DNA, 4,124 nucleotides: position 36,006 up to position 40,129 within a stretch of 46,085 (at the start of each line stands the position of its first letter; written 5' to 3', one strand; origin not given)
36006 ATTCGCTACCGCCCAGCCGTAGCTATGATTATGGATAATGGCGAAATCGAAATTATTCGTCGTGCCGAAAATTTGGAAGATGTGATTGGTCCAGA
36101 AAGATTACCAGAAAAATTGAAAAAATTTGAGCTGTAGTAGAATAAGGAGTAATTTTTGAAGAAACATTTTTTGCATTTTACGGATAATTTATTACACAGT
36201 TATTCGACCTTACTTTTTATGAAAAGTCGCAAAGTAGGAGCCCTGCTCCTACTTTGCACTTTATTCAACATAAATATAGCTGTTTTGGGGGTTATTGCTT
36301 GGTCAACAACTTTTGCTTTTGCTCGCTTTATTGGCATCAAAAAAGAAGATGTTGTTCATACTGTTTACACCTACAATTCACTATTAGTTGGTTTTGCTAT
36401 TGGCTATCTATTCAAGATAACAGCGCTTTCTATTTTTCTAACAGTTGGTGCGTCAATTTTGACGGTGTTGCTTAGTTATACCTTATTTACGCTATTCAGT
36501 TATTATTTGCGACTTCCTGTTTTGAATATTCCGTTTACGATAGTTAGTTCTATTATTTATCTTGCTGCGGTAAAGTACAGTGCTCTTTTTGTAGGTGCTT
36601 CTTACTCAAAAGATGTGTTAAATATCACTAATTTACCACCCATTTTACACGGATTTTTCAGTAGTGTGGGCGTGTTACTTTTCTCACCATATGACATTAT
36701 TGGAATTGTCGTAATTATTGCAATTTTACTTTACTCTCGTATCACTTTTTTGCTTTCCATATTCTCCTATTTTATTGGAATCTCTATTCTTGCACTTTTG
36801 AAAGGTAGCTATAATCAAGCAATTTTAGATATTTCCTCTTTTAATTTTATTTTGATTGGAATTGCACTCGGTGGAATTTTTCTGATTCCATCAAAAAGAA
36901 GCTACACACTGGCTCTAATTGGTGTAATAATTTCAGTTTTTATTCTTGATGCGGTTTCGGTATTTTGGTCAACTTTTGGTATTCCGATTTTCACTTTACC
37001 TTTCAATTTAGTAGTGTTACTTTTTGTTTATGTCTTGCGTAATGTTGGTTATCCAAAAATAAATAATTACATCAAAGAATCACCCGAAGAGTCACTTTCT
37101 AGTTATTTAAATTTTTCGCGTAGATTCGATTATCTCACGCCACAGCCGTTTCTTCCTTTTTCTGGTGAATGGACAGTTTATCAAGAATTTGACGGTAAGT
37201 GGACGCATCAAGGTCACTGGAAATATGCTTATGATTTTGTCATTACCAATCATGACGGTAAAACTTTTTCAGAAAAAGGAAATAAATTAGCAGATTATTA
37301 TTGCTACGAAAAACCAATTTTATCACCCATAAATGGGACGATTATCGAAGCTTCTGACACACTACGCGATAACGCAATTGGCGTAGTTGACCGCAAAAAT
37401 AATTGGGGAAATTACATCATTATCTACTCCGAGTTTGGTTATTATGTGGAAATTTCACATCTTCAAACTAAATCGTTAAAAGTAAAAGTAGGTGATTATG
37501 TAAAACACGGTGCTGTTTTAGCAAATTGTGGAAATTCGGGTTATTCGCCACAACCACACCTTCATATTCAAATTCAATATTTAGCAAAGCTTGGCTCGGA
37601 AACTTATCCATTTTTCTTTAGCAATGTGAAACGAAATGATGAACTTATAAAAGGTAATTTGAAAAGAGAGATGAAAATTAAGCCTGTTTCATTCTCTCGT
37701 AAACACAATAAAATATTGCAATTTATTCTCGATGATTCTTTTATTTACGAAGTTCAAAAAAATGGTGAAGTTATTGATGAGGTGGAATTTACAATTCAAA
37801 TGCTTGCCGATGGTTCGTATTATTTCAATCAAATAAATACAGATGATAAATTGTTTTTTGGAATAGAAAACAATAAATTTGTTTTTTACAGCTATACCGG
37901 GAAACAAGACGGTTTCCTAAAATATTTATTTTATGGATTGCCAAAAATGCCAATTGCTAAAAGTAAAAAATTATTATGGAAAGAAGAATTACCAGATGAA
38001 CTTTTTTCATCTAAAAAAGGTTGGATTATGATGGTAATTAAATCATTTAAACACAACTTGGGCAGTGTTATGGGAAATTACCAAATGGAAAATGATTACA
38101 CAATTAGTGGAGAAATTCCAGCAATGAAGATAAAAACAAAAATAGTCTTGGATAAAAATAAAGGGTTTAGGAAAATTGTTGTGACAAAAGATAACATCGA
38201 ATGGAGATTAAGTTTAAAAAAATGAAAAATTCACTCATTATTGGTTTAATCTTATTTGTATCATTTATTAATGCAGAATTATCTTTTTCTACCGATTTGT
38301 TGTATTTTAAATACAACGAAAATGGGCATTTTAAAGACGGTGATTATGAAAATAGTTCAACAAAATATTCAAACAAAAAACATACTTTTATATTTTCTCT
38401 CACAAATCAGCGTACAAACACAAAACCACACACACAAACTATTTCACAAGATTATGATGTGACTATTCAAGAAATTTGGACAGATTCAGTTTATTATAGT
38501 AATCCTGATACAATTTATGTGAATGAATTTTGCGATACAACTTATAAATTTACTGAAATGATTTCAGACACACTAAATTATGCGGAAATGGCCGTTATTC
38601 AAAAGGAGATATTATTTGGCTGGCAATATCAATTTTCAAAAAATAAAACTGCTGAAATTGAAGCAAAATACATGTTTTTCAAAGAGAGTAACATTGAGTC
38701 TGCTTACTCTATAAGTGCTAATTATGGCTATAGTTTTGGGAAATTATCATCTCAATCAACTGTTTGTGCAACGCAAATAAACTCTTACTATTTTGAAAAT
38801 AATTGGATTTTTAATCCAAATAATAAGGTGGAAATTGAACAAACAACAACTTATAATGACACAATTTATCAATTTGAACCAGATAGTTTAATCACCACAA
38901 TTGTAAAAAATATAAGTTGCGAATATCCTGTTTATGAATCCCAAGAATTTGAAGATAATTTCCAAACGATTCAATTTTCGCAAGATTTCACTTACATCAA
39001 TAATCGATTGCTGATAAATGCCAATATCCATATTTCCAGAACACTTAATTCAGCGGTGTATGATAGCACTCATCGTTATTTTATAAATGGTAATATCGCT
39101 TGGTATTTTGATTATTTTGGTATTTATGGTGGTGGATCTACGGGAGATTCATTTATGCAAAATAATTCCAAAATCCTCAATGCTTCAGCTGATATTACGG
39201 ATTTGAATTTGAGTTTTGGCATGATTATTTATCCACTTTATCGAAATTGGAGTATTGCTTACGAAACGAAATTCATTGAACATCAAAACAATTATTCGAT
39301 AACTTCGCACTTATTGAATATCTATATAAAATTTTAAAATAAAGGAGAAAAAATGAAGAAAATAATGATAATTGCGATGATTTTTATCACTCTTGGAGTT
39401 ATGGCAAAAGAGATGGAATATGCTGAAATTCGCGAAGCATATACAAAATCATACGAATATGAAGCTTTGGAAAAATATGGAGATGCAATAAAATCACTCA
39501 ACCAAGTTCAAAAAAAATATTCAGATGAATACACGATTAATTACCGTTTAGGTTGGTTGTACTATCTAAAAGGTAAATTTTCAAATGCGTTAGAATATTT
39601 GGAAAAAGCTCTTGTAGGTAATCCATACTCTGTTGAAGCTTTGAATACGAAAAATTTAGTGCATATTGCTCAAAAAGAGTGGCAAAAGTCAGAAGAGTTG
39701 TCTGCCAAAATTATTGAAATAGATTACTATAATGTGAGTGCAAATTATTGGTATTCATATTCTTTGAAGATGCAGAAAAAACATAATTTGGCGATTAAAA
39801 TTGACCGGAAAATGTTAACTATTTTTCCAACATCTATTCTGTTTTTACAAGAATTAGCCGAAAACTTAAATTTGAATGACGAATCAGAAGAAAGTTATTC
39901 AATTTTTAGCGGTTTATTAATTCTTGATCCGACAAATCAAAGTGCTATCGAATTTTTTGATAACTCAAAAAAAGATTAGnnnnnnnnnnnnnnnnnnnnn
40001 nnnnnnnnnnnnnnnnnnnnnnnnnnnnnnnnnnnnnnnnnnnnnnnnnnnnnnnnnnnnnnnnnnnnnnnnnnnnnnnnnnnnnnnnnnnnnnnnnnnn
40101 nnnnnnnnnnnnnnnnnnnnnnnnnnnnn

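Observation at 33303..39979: Six-gene operon combining a PqqD-like protein, an ATP-grasp ligase, a PLP decarboxylase, a UT-channel::M23-peptidase fusion, an OMP-like protein and a TPR protein: candidate undescribed biosynthesis/export system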

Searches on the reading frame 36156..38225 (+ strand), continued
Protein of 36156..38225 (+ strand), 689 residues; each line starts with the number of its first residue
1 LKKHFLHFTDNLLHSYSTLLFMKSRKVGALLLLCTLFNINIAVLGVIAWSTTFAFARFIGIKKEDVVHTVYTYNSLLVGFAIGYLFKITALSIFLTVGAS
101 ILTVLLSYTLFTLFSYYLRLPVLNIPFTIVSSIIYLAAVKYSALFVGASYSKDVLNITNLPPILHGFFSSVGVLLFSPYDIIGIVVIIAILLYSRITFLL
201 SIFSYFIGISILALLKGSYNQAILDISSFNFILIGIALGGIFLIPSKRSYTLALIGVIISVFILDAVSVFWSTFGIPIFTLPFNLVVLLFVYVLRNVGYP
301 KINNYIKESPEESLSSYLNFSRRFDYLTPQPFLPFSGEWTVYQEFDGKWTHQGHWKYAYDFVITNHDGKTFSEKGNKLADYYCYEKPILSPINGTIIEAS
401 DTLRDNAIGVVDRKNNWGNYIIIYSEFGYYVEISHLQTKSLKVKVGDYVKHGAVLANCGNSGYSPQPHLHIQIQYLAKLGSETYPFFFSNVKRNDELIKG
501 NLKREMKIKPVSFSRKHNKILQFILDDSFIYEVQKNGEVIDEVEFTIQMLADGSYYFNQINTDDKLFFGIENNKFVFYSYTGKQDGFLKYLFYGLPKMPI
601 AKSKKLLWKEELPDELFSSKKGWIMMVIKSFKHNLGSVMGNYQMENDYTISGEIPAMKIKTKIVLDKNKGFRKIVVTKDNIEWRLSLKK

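Call 80: get_annotated_region(hit=H1, flank=6000)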
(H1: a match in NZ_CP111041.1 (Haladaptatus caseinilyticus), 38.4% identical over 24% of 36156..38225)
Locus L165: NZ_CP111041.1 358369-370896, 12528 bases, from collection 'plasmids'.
description: Haladaptatus caseinilyticus strain ZJ1 plasmid unnamed5, complete sequence
organism: Haladaptatus caseinilyticus (NCBI taxid 2993314)
taxonomy: Archaea; Euryarchaeota; Halobacteria; Halobacteriales; Haladaptataceae; Haladaptatus; Haladaptatus caseinilyticus
host: -; source: cell culture,sediment; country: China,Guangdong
typing (MOB-suite, as given by PLSDB): non-mobilizable
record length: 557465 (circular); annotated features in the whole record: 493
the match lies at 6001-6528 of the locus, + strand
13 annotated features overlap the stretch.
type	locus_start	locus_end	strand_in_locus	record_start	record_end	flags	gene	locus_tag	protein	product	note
CDS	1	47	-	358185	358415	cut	-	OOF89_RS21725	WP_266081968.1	ribbon-helix-helix domain-containing protein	-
CDS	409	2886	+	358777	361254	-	-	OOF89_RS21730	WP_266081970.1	PAS domain S-box protein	-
CDS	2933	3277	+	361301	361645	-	-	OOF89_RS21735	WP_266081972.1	hypothetical protein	-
CDS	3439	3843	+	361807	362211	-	-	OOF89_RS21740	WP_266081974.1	nuclear transport factor 2 family protein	-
CDS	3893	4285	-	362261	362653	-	-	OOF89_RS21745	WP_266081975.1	cupin domain-containing protein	-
CDS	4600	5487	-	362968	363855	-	-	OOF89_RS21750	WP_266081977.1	hypothetical protein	-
CDS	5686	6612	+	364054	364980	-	-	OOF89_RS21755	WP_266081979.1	M23 family metallopeptidase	GO:0006508 - proteolysis [Evidence IEA]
CDS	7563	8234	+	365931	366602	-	nthB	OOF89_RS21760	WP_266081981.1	nitrile hydratase subunit beta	GO:0050898 - nitrile metabolic process [Evidence IEA]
CDS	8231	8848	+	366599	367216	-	nthA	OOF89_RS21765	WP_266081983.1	nitrile hydratase subunit alpha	GO:0050898 - nitrile metabolic process [Evidence IEA]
CDS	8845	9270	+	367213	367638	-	-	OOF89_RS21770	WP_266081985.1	nitrile hydratase accessory protein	GO:0050898 - nitrile metabolic process [Evidence IEA]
CDS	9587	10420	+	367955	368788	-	-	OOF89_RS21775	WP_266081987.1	alpha/beta hydrolase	-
CDS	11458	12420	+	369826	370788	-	-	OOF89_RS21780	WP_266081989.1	ATP-binding cassette domain-containing protein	-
CDS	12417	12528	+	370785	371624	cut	-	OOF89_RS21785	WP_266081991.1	ABC transporter permease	-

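Call 81: get_annotated_region(hit=H2, flank=6000)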
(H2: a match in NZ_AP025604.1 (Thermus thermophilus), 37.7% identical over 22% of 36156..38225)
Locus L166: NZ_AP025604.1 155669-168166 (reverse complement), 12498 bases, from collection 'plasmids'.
description: Thermus thermophilus strain SNM1-7 plasmid pTthSNM1-7b, complete sequence
organism: Thermus thermophilus (NCBI taxid 274)
taxonomy: Bacteria; Deinococcota; Deinococci; Thermales; Thermaceae; Thermus; Thermus thermophilus
host: -; source: -; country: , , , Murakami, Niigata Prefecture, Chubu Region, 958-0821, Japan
typing (MOB-suite, as given by PLSDB): non-mobilizable; replicon rep_cluster_1121
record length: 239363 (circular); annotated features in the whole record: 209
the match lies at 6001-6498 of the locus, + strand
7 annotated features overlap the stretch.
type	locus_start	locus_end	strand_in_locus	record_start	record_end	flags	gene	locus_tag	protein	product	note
CDS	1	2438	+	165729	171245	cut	-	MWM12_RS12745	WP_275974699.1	DEAD/DEAH box helicase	-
CDS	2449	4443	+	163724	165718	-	-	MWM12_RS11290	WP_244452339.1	3'-5' exonuclease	-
CDS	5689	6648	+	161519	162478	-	-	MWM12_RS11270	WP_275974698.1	M23 family metallopeptidase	GO:0006508 - proteolysis [Evidence IEA]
CDS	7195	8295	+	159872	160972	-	-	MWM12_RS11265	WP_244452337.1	transposase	GO:0006313 - DNA transposition [Evidence IEA]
CDS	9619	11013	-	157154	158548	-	csm6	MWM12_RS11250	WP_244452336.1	type III-A CRISPR-associated protein Csm6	-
CDS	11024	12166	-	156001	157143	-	csm5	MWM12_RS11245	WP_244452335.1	type III-A CRISPR-associated RAMP protein Csm5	GO:0043571 - maintenance of CRISPR repeat elements [Evidence IEA]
CDS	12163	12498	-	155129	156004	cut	-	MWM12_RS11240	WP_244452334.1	RAMP superfamily CRISPR-associated protein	-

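Call 85: search_protein_families(library=padloc, proteins=[window:36156-38225:+], max_evalue=0.001)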
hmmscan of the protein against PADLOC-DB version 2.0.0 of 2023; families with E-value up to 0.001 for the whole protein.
window:36156-38225:+ (689 aa): 0 families

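Call 88: find_encoding_contigs(protein=P0002, flank=6000, max_places=1)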
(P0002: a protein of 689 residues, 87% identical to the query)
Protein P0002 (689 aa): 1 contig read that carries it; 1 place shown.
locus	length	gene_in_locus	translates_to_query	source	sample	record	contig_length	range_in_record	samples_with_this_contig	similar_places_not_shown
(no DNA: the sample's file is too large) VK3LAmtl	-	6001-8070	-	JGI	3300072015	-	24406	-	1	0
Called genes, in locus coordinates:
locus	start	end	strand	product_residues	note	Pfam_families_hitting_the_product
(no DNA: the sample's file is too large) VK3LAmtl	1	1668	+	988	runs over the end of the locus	PF00072:Response_reg (faint), PF01326:PPDK_N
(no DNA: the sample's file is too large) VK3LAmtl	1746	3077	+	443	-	PF02812:ELFV_dehydrog_N, PF00208:ELFV_dehydrog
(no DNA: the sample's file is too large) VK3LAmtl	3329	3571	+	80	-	PF05402:PqqD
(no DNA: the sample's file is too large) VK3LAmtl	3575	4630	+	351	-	PF02655:ATP-grasp_3 (weak), PF15632:ATPgrasp_Ter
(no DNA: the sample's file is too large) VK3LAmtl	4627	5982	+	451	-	PF00278:Orn_DAP_Arg_deC, PF01168:Ala_racemase_N (weak), PF02784:Orn_Arg_deC_N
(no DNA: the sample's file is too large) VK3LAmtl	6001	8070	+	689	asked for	PF03253:UT, PF01551:Peptidase_M23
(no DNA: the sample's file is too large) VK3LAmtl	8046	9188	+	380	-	-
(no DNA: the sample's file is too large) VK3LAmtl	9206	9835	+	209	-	PF07719:TPR_2 (faint), PF13428:TPR_14 (faint), PF13432:TPR_16 (faint), PF00515:TPR_1 (faint)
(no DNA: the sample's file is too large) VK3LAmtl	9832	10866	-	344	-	-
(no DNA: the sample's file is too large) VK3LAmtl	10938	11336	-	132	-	PF12844:HTH_19, PF13560:HTH_31, PF01381:HTH_3, PF22495:HTH_92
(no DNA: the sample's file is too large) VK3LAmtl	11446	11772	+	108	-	-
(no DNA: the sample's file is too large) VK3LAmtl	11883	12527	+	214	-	-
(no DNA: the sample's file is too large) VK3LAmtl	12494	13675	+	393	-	PF13487:HD_5, PF01966:HD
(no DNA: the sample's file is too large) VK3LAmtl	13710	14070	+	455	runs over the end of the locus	?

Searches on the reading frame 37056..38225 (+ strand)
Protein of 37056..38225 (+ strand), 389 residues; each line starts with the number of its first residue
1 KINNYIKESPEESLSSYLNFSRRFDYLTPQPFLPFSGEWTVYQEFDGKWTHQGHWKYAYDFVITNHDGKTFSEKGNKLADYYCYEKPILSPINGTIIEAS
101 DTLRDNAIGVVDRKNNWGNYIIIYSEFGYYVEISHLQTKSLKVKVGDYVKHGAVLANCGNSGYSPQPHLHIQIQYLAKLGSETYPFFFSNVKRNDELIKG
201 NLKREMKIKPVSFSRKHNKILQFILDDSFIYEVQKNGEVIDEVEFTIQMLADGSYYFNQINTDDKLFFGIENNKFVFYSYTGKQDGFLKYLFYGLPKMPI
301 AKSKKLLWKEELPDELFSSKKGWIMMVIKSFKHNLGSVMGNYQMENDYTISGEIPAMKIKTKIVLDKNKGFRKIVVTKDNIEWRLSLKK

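Call 84: search_protein_representatives(protein=window:37056-38225:+)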
Query: 389 residues. Proteins with E-value up to 0.001 (for the whole library): 8117; up to 1e-10: 2402; up to 1e-30: 541. The best 150 are listed.
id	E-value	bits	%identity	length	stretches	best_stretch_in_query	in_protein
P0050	1.9e-104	366.2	48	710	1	1-373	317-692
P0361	2.2e-100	352.8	57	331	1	2-272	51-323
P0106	1.8e-95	336.6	46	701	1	8-381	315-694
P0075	1.5e-92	327.0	40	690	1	7-386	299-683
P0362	1.8e-89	316.9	41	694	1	5-357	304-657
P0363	3.4e-88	312.7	41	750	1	2-380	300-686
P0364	3.7e-88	312.6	43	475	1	6-384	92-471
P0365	2.4e-85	303.3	41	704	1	6-378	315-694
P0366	3.7e-82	292.8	39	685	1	3-355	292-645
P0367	1.3e-81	291.0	40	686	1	5-339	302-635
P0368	1.7e-81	290.7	44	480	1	3-375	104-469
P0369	1.1e-80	288.0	42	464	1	8-380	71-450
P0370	6.9e-80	285.3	41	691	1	3-371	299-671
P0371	1.3e-79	284.4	41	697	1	4-379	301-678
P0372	1.4e-78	281.0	40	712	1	8-371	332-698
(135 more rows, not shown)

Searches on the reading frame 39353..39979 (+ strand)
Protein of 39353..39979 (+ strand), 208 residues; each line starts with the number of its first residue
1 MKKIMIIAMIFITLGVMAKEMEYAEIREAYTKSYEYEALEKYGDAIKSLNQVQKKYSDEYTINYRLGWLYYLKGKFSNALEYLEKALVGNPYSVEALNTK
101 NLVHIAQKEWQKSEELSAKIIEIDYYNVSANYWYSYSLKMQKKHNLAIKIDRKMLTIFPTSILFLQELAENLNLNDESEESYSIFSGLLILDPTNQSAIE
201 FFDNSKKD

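Call 3: search_protein_families(library=pfam, proteins=[window:39353-39979:+], max_evalue=0.01)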
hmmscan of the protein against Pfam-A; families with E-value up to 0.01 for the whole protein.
window:39353-39979:+ (208 aa): 15 families
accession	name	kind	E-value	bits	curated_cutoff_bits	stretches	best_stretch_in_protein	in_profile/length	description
PF13432.12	TPR_16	-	6.6e-09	36.5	32.7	1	31-93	2-64/65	Tetratricopeptide repeat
PF13428.12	TPR_14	-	5.6e-08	33.2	23.5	0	64-97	5-38/44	Tetratricopeptide repeat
PF07719.23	TPR_2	-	6.2e-08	32.6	27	1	63-87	4-28/34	Tetratricopeptide repeat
PF00515.34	TPR_1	-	3.4e-07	30.2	27.8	1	64-87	5-28/34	Tetratricopeptide repeat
PF14559.12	TPR_19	-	4.7e-06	27.3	25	1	40-86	5-51/68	Tetratricopeptide repeat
PF13424.12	TPR_12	-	2.2e-05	25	30.1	1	38-87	22-72/77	Tetratricopeptide repeat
PF13174.12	TPR_6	-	3e-05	24.8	26.3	0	64-86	4-26/33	Tetratricopeptide repeat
PF12895.13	ANAPC3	-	5.7e-05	23.8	27.2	1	42-114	5-76/82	Anaphase-promoting complex, cyclosome, subunit 3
PF13181.12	TPR_8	-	0.0004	20.8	25.7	1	62-87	3-28/34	Tetratricopeptide repeat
PF09986.15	DUF2225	-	0.0014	18.8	21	1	25-90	82-148/214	Uncharacterized protein conserved in bacteria (DUF2225)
PF13431.12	TPR_17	-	0.0034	18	24.4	0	83-114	2-33/34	Tetratricopeptide repeat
PF25062.1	ARM_TT21_N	-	0.0036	17.5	40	1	32-171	75-211/222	Tetratricopeptide repeat protein 21 N-terminal ARM repeat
PF13176.12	TPR_7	-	0.0056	17.1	27.9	0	65-88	4-29/36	Tetratricopeptide repeat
PF13374.12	TPR_10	-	0.0067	16.9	27.5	0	66-87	8-29/42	Tetratricopeptide repeat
PF18660.6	Tsi6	-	0.0092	16.5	26.9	0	76-126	29-80/83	Tsi6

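Call 4: search_protein_families(library=ncbifam, proteins=[window:39353-39979:+], max_evalue=0.01)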
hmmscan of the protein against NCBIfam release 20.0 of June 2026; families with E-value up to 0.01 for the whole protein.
window:39353-39979:+ (208 aa): 10 families
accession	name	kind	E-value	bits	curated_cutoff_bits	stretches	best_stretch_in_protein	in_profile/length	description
NF040959.1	MamA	equivalog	2.4e-14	53.3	200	1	39-185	50-196/204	magnetosome protein MamA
TIGR02917.1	PEP_TPR_lipo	equivalog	2e-06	26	312.2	1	36-149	780-892/899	XrtA/PEP-CTERM system TPR-repeat protein PrsT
NF047371.1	FlcA_CTERM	equivalog_domain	1.4e-05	23.8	300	1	36-97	449-510/646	periplasmic flagellar collar protein FlcA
NF002725.1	PRK02603.1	equivalog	3.6e-05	23.8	143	1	36-135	52-145/173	photosystem I assembly protein Ycf3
NF033762.1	social_mot_Tgl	equivalog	7.6e-05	22.2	225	1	40-106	114-180/252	social motility TPR repeat lipoprotein Tgl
NF033920.0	C39_PA2778_fam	equivalog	0.00051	19.5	150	1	27-121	157-251/255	PA2778 family cysteine peptidase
TIGR02795.1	tol_pal_ybgF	equivalog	0.00079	20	90.1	0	30-95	6-74/119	tol-pal system protein YbgF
NF047558.1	TPR_END_plus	domain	0.0054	16.7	32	1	64-96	3-35/56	TPR end-of-group domain-containing protein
TIGR00540.1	TPR_hemY_coli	hypoth_equivalog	0.0066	15.3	142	1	29-91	299-357/385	heme biosynthesis-associated TPR protein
NF033758.1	gliding_GltE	equivalog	0.0086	15.1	225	0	45-111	139-205/411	adventurous gliding motility TPR repeat lipoprotein GltE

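Call 85: search_protein_families(library=padloc, proteins=[window:39353-39979:+], max_evalue=0.001)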
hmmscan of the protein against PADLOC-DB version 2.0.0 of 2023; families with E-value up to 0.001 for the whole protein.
window:39353-39979:+ (208 aa): 0 families
